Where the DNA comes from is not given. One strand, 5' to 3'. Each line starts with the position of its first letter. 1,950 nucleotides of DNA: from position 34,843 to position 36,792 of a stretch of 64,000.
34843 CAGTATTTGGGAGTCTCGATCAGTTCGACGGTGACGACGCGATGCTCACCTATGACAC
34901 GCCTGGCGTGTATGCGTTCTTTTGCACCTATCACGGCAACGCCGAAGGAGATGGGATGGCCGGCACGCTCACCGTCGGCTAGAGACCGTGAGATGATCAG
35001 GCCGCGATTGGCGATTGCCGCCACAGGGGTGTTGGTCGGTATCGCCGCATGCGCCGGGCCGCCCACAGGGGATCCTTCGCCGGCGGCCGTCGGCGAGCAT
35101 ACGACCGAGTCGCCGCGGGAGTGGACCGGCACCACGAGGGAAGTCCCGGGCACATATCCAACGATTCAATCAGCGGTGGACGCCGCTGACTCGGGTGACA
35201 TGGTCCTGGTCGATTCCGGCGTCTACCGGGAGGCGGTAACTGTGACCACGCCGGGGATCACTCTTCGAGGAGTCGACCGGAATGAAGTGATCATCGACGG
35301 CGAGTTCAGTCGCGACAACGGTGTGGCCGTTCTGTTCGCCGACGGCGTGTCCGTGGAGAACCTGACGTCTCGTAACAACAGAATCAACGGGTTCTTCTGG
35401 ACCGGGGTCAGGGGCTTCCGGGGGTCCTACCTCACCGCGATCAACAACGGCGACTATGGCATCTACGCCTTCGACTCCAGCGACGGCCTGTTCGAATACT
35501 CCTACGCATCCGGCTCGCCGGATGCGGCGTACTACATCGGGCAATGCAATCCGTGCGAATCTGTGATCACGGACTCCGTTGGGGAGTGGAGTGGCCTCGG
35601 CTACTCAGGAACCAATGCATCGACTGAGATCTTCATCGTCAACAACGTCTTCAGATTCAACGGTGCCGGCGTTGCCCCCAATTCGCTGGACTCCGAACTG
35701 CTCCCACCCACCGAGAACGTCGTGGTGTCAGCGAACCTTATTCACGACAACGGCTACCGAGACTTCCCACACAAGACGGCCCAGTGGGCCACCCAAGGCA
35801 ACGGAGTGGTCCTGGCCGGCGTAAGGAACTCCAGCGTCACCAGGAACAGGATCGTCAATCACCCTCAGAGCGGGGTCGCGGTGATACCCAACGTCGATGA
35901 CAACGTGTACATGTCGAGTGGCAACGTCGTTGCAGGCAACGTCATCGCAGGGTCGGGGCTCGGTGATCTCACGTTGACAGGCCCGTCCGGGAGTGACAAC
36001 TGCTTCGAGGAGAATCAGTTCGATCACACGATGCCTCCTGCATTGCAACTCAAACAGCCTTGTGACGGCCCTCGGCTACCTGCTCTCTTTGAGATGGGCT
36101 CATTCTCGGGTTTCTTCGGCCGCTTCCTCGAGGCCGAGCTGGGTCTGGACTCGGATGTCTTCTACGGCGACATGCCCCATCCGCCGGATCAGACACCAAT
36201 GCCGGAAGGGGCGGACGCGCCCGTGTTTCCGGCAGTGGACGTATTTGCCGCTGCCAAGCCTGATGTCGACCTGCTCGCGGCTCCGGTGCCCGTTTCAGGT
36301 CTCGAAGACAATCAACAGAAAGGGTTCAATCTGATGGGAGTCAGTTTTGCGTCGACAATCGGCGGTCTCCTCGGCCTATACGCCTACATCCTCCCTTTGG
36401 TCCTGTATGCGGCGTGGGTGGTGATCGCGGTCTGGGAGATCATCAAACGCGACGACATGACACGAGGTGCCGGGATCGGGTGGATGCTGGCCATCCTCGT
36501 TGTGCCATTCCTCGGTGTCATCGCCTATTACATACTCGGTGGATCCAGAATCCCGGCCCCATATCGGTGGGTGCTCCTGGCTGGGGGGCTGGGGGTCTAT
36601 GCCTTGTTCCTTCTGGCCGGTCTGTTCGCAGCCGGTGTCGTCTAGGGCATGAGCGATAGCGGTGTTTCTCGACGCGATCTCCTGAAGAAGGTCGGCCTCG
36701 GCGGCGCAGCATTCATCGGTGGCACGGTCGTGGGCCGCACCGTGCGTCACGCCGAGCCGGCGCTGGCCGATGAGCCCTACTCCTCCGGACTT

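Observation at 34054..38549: Compact putative periplasmic copper redox operon: CoxG-like, cupredoxin, beta-helix protein, Tat multicopper oxidase, Zn peptidase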

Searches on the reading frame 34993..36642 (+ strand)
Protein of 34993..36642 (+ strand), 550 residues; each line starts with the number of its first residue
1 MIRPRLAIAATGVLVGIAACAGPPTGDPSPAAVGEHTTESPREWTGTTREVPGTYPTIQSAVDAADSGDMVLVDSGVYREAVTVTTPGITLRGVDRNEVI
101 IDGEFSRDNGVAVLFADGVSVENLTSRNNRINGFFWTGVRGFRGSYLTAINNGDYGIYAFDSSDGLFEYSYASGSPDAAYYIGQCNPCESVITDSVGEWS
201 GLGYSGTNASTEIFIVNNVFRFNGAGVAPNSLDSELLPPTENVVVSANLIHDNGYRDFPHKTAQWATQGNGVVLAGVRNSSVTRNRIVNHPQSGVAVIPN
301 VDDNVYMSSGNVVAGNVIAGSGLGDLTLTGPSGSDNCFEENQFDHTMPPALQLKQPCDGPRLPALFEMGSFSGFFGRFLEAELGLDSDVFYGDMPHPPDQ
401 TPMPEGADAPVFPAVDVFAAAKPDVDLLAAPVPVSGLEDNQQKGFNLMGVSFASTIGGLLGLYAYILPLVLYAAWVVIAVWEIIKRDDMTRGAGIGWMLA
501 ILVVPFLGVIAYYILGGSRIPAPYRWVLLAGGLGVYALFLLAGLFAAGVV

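Call 6: search_protein_families(library=pfam, proteins=[window:34993-36642:+], max_evalue=0.01)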
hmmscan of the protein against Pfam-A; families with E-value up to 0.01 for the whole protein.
window:34993-36642:+ (550 aa): 3 families
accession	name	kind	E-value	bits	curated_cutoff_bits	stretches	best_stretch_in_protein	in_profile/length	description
PF13229.12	Beta_helix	-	9.2e-13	48.6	25.9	1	132-298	1-145/158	Right handed beta helix region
PF13396.11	PLDc_N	-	4.3e-08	33.4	23.3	1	475-516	2-41/42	Phospholipase_D-nuclease N-terminal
PF05048.19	NosD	-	1.8e-05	24.7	23.6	0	96-304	7-162/212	Periplasmic copper-binding protein (NosD)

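Call 7: search_protein_families(library=ncbifam, proteins=[window:34993-36642:+], max_evalue=0.01)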
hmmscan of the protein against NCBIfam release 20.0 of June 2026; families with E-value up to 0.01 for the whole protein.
window:34993-36642:+ (550 aa): 4 families
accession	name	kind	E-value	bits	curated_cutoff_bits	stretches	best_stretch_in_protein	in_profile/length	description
TIGR03805.1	beta_helix_1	subfamily_domain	1.5e-20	73.5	141.5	1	58-299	1-251/314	parallel beta-helix domain-containing protein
TIGR04247.1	NosD_copper_fam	subfamily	5.8e-10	38.3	300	1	58-129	1-67/377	nitrous oxide reductase family maturation protein NosD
NF041896.1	pecestase_PemA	equivalog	0.00019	20.4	700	1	51-103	38-93/365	pectinesterase PemA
NF047854.1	LIC10774_subfam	equivalog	0.0078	15.2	380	0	44-85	72-110/358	LIC10774/LIC10365 family surface protein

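Call 25: find_homologous_proteins(query=window:34993-36642:+, max_evalue=1e-10)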
Query window:34993-36642:+ (550 aa): 4367 proteins with E <= 1e-10 among 8000 candidates; the best 120 are listed.
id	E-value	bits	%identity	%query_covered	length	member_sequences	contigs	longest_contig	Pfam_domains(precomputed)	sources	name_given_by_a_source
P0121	0.0e+0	1250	100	100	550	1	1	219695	PF13396.12,PF13229.13,PF05048.20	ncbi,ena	-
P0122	4.4e-270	915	73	98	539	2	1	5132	PF13396.12,PF13229.13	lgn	-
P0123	4.7e-268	909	72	97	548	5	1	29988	PF13396.12,PF13229.13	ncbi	-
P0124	7.8e-267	905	71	100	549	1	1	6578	PF13396.12,PF13229.13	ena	-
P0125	5.7e-265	898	73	96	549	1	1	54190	PF13396.12,PF13229.13,PF05048.20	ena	-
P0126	2.7e-264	896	71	98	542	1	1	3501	PF13396.12,PF13229.13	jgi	jgi:hypothetical protein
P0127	8.8e-264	895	71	99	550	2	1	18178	PF13396.12,PF13229.13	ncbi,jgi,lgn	-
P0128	1.3e-263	894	73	96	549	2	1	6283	PF13396.12,PF13229.13,PF22842.4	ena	-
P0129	5.3e-263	892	71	97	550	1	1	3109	PF13396.12,PF13229.13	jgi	-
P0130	9.5e-263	891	71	96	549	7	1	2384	PF13396.12,PF13229.13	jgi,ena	-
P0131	5.4e-262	889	71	94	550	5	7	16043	PF13396.12,PF13229.13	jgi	jgi:hypothetical protein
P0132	2.6e-261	886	70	97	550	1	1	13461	PF13396.12,PF13229.13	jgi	-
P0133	3.1e-261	886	71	97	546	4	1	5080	PF13396.12,PF13229.13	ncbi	-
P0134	5.5e-261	885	71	94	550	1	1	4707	PF13396.12,PF13229.13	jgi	jgi:hypothetical protein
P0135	9.5e-261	884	70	100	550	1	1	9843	PF13396.12,PF13229.13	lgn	-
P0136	9.7e-261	884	69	97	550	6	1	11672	PF13396.12,PF13229.13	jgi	jgi:hypothetical protein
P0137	1.2e-260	884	69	97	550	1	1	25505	PF13396.12,PF13229.13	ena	-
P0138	3.4e-260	883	70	97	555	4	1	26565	PF13396.12,PF13229.13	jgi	jgi:hypothetical protein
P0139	3.5e-260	883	70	95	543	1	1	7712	PF13396.12,PF13229.13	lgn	-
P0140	3.9e-260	882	70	96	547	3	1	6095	PF13396.12,PF13229.13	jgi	jgi:hypothetical protein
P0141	7.0e-260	882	69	97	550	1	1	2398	PF13396.12,PF13229.13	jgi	jgi:Phospholipase_D-nuclease N-terminal/Right handed beta helix region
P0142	1.6e-259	880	70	97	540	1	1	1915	PF13396.12,PF13229.13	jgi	jgi:hypothetical protein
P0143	2.5e-259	880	71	95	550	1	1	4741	PF13396.12,PF13229.13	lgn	-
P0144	4.6e-259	879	70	97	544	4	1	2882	PF13396.12,PF13229.13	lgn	-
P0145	2.1e-258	877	69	97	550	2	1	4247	PF13396.12,PF13229.13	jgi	jgi:hypothetical protein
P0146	2.2e-258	877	70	97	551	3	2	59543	PF13396.12,PF13229.13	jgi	jgi:hypothetical protein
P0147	2.4e-258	877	70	97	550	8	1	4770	PF13396.12,PF13229.13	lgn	-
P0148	1.3e-257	874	70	95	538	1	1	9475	PF13396.12,PF13229.13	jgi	jgi:hypothetical protein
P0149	1.9e-257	874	69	97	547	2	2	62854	PF13396.12,PF13229.13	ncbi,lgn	ncbi:MAG: PLDc N-terminal domain-containing protein [Actinomycetota bacterium]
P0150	2.8e-257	873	69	100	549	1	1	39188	PF13396.12,PF13229.13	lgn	-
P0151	2.9e-257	873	69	100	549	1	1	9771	PF13396.12,PF13229.13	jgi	jgi:hypothetical protein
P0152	5.4e-257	872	68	97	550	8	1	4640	PF13396.12,PF13229.13,PF05048.20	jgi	jgi:hypothetical protein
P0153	8.3e-257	871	69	100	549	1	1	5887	PF13396.12,PF13229.13,PF05048.20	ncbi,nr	ncbi:MAG: right-handed parallel beta-helix repeat-containing protein [Actinomycetota bacterium]|nr:r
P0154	8.9e-257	871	69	97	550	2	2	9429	PF13396.12,PF13229.13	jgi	jgi:hypothetical protein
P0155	8.9e-257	871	69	97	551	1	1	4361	PF13396.12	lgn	-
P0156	9.2e-257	871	68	100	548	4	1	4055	PF13396.12,PF13229.13,PF05048.20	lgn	-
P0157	1.4e-256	871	68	96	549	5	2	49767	PF13396.12,PF13229.13,PF22842.4,PF05048.20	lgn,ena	-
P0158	1.5e-256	871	71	94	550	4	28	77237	PF13396.12,PF13229.13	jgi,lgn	jgi:hypothetical protein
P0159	1.7e-256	870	70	96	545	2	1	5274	PF13396.12,PF13229.13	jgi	jgi:hypothetical protein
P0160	2.0e-256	870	70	95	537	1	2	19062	PF13396.12,PF13229.13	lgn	-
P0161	2.2e-256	870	70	96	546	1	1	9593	PF13396.12,PF13229.13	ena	-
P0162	2.8e-256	870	69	94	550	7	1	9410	PF13396.12,PF13229.13,PF05048.20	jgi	-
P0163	4.5e-256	869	70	94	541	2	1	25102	PF13396.12,PF13229.13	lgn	-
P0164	4.9e-256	869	69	96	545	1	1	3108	PF13396.12,PF13229.13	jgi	jgi:hypothetical protein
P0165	5.2e-256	869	70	93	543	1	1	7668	PF13396.12,PF13229.13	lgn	-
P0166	8.5e-256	868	70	96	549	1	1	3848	PF13396.12,PF13229.13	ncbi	-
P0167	1.5e-255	867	69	96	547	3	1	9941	PF13396.12,PF13229.13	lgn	-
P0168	1.5e-255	867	69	96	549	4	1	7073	PF13396.12,PF13229.13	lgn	-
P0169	1.8e-255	867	69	97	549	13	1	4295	PF13396.12,PF13229.13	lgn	-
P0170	2.1e-255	867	68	97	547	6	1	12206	PF13396.12,PF13229.13,PF05048.20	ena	-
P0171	3.0e-255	866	68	94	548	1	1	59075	PF13396.12,PF13229.13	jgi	jgi:hypothetical protein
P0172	3.1e-255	866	68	97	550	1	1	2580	PF13396.12,PF13229.13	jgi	-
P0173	3.2e-255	866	68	99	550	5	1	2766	PF13396.12,PF13229.13,PF05048.20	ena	-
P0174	4.4e-255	866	68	99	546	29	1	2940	PF13396.12,PF13229.13,PF05048.20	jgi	jgi:hypothetical protein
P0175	4.8e-255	866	68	97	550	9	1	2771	PF13396.12,PF13229.13,PF22842.4,PF05048.20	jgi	jgi:hypothetical protein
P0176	5.3e-255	866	70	95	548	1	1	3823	PF13396.12,PF13229.13,PF22842.4,PF05048.20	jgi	jgi:Phospholipase_D-nuclease N-terminal/Right handed beta helix region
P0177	5.7e-255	865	68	97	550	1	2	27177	PF13396.12,PF13229.13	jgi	jgi:hypothetical protein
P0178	1.2e-254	864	68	97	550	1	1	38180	PF13396.12,PF13229.13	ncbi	ncbi:MAG TPA: PLDc N-terminal domain-containing protein [Acidimicrobiia bacterium]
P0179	3.1e-254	863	68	97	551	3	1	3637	PF13396.12,PF13229.13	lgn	-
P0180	4.6e-254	862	67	99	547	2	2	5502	PF13396.12,PF13229.13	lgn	-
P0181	6.2e-254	862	69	97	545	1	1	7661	PF13396.12,PF13229.13,PF22842.4,PF05048.20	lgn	-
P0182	6.3e-254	862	68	97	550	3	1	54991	PF13396.12,PF13229.13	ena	-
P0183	6.5e-254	862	69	94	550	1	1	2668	PF13396.12,PF13229.13,PF22842.4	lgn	-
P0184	6.9e-254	862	69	97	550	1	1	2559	PF13396.12,PF13229.13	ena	-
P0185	1.0e-253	861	69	96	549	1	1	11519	PF13396.12,PF13229.13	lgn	-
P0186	3.6e-253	859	69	97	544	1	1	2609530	PF13396.12,PF13229.13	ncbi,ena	-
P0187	9.9e-253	858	68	96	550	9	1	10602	PF13396.12,PF13229.13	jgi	jgi:hypothetical protein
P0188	1.3e-252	858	68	97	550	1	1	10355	PF13396.12,PF13229.13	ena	-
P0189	1.4e-252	857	69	95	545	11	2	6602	PF13396.12,PF13229.13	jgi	jgi:hypothetical protein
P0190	1.6e-252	857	67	100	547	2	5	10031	PF13396.12,PF13229.13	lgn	-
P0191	1.9e-252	857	67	100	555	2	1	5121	PF13396.12,PF13229.13,PF05048.20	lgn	-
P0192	2.3e-252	857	68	98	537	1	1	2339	PF13396.12,PF13229.13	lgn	-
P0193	2.6e-252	857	68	97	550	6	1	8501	PF13396.12,PF13229.13,PF05048.20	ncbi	ncbi:MAG: right-handed parallel beta-helix repeat-containing protein [Acidimicrobiia bacterium]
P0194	3.6e-252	856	67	99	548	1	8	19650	PF13396.12,PF13229.13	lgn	-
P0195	4.0e-252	856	70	94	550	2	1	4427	PF13396.12,PF13229.13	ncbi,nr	ncbi:MAG TPA: right-handed parallel beta-helix repeat-containing protein [Acidimicrobiia bacterium]|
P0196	6.6e-252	855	69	95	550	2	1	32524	PF13396.12,PF13229.13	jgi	jgi:hypothetical protein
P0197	7.8e-252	855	67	99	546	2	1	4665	PF13396.12,PF13229.13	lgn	-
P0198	8.3e-252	855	68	100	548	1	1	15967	PF13396.12,PF13229.13,PF05048.20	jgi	jgi:hypothetical protein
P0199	8.9e-252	855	67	100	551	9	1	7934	PF13396.12,PF13229.13,PF05048.20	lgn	-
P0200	1.0e-251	855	68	97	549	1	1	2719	PF13396.12,PF13229.13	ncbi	-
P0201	1.6e-251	854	67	97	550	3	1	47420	PF13396.12,PF13229.13,PF22842.4,PF05048.20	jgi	jgi:hypothetical protein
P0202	1.7e-251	854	68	100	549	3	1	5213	PF13396.12,PF13229.13,PF05048.20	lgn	-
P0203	1.8e-251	854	68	97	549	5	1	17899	PF13396.12,PF13229.13,PF05048.20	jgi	jgi:hypothetical protein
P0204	2.0e-251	854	69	96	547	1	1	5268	PF13396.12,PF13229.13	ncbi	-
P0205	2.4e-251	853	68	96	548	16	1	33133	PF13396.12,PF13229.13,PF05048.20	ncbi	-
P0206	2.9e-251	853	67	97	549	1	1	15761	PF13396.12,PF13229.13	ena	-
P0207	3.5e-251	853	68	100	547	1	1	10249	PF13396.12,PF13229.13,PF05048.20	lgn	-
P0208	3.8e-251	853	68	97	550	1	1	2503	PF13396.12,PF13229.13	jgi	jgi:hypothetical protein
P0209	6.9e-251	852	69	95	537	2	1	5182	PF13396.12,PF13229.13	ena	-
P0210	8.7e-251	852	68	97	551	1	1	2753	PF13396.12,PF13229.13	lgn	-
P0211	1.9e-250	850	67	99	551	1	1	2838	PF13396.12,PF13229.13,PF05048.20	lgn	-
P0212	1.9e-250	850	66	100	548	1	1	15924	PF13396.12,PF13229.13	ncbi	ncbi:MAG TPA: PLDc N-terminal domain-containing protein [Acidimicrobiia bacterium]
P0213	2.5e-250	850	69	93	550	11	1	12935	PF13396.12,PF13229.13,PF05048.20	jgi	jgi:hypothetical protein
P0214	3.0e-250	850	68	97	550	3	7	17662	PF13396.12,PF13229.13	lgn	-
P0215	4.3e-250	849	66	100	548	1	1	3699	PF13396.12,PF13229.13,PF05048.20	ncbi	-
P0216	5.7e-250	849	69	93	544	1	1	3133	PF13396.12,PF13229.13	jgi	-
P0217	5.9e-250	849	67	97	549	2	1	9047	PF13396.12,PF13229.13,PF05048.20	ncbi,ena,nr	ncbi:MAG: right-handed parallel beta-helix repeat-containing protein [Acidimicrobiia bacterium]|nr:r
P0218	6.0e-250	849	66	100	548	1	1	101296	PF13396.12,PF13229.13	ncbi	-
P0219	7.6e-250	849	69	97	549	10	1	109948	PF13396.12,PF13229.13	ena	-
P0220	7.6e-250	848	69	96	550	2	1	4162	PF13396.12,PF13229.13,PF05048.20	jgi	-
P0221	1.2e-249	848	69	93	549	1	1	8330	PF13396.12,PF13229.13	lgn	-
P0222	1.3e-249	848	67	97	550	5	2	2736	PF13396.12,PF13229.13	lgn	-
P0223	4.9e-249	846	69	99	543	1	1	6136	PF13396.12,PF13229.13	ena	-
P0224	1.0e-248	845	67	96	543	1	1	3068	PF13396.12,PF13229.13,PF05048.20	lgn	-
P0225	1.5e-248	844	67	99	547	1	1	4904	PF13396.12,PF13229.13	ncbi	-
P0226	3.3e-248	843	68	97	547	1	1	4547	PF13396.12,PF13229.13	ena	-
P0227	8.1e-248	842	68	96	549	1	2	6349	PF13396.12,PF13229.13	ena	-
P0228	1.0e-247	841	66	100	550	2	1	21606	PF13396.12,PF13229.13,PF05048.20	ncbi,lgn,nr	ncbi:MAG TPA: right-handed parallel beta-helix repeat-containing protein [Acidimicrobiia bacterium]|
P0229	1.7e-247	841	67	97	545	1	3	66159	PF13396.12,PF13229.13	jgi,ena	-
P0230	2.7e-247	840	65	97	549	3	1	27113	PF13396.12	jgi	-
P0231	6.3e-247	839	65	100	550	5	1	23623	PF13396.12,PF13229.13,PF05048.20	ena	-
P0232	7.1e-247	839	67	98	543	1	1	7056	PF13396.12,PF13229.13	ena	-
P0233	9.2e-247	838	66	100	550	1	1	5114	PF13396.12,PF13229.13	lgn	-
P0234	1.1e-246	838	65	99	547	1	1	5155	PF13396.12,PF13229.13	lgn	-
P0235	4.0e-246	836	66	99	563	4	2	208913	PF13396.12,PF13229.13,PF22842.4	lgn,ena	-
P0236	4.6e-246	836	67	100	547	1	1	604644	PF13396.12,PF13229.13,PF05048.20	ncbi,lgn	-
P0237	5.8e-246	836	67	96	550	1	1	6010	PF13229.13,PF05048.20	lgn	-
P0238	7.6e-246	835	65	100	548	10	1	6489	PF13396.12,PF13229.13,PF05048.20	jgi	jgi:hypothetical protein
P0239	1.6e-245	834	67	97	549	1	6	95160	PF13396.12,PF13229.13,PF22842.4,PF05048.20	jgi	jgi:hypothetical protein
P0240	3.7e-245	833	65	97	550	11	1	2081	PF13396.12,PF13229.13,PF05048.20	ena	-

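Call 30: search_solved_structures(query=A2, max_evalue=1, show_alignments=2)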
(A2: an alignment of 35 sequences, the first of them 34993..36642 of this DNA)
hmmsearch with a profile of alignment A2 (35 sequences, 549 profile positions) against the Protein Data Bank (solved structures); distinct sequences matched with E-value up to 1: 6.
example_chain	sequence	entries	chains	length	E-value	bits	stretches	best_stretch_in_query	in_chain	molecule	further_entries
6tku_A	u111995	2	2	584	0.0021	19.7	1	206-294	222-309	depolymerase KP32gp38 | Depolymerase 2, capsule K21-specific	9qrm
2nsp_A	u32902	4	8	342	0.036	15.6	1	52-101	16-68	Pectinesterase A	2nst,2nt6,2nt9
1qjv_A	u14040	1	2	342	0.036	15.6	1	52-101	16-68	PECTIN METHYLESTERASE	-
2ntb_A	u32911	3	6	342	0.036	15.6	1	52-101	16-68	Pectinesterase A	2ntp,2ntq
3uw0_A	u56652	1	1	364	0.046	15.3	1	46-101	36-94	pectinesterase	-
3vst_A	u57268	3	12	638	0.095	14.2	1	52-89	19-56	Xylosidase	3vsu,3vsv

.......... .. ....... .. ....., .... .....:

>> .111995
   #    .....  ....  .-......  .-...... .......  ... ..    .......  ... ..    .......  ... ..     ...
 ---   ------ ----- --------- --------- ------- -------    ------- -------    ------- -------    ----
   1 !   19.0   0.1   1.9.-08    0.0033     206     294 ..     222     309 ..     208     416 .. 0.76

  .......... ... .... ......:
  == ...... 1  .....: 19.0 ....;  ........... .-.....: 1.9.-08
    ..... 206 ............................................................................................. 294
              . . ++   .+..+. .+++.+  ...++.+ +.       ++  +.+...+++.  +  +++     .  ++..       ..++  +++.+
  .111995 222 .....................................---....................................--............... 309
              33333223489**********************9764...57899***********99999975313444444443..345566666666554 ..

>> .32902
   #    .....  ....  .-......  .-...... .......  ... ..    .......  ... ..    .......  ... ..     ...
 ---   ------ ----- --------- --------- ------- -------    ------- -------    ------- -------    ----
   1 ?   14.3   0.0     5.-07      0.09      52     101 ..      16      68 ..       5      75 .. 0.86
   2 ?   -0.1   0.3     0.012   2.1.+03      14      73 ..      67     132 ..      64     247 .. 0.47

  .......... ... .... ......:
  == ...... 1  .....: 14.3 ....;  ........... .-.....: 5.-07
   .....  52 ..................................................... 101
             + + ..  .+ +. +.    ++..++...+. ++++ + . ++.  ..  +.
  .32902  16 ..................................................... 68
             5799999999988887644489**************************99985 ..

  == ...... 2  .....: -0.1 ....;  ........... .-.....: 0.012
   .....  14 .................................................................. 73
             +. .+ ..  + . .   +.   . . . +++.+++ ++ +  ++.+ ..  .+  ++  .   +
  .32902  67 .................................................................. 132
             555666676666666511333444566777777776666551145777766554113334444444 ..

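Call 35: predict_structure(alignment_id=A2)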
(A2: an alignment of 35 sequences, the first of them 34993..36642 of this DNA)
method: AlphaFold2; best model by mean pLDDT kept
length: 550 residues; sequences in the alignment: 35
mean_pLDDT: 67.5   pTM: 0.62
mean pLDDT of the five models: 67.5, 63.4, 63.2, 58.1, 56.9
residues with pLDDT >= 90: 42; 70-90: 209; 50-70: 216; < 50: 83
segments of 3 or more residues with pLDDT < 50: 21-39, 175-179, 200-209, 228-235, 259-261, 384-390, 445-463, 547-550
pLDDT, mean of each block of 10 residues (from residue 1): 72 71 37 38 74 91 89 91 88 85 85 87 85 81 79 64 71 52 56 64 48 76 51 51 83 61 60 77 88 78 60 90 80 73 84 82 60 58 49 56 57 57 77 75 50 44 50 61 62 60 64 58 57 62 53
secondary structure, 60 per line:
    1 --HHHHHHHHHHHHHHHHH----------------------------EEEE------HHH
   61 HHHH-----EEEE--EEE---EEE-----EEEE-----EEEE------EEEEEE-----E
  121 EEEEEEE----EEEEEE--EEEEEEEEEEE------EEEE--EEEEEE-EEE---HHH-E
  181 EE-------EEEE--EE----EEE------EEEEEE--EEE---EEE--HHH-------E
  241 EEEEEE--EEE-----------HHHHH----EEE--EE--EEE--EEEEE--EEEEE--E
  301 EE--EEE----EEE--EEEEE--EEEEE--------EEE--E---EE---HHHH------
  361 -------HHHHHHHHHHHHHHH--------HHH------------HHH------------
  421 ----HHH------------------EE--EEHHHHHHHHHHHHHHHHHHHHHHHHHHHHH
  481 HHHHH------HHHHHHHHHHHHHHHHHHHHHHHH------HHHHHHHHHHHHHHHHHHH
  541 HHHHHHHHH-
elements in order: H3-19 E48-51 H58-64 E70-73 E76-78 E82-84 E90-93 E99-102 E109-114 E120-127 E132-137 E140-150 E157-160 E163-168 E170-172 E180-182 E190-193 E202-204 E211-216 E219-221 E225-227 E240-246 E249-251 H263-267 E272-274 E281-283 E286-290 E293-297 E300-302 E305-307 E312-314 E317-321 E324-328 E337-339 H351-354 H368-382 H452-485 H492-515 H522-549
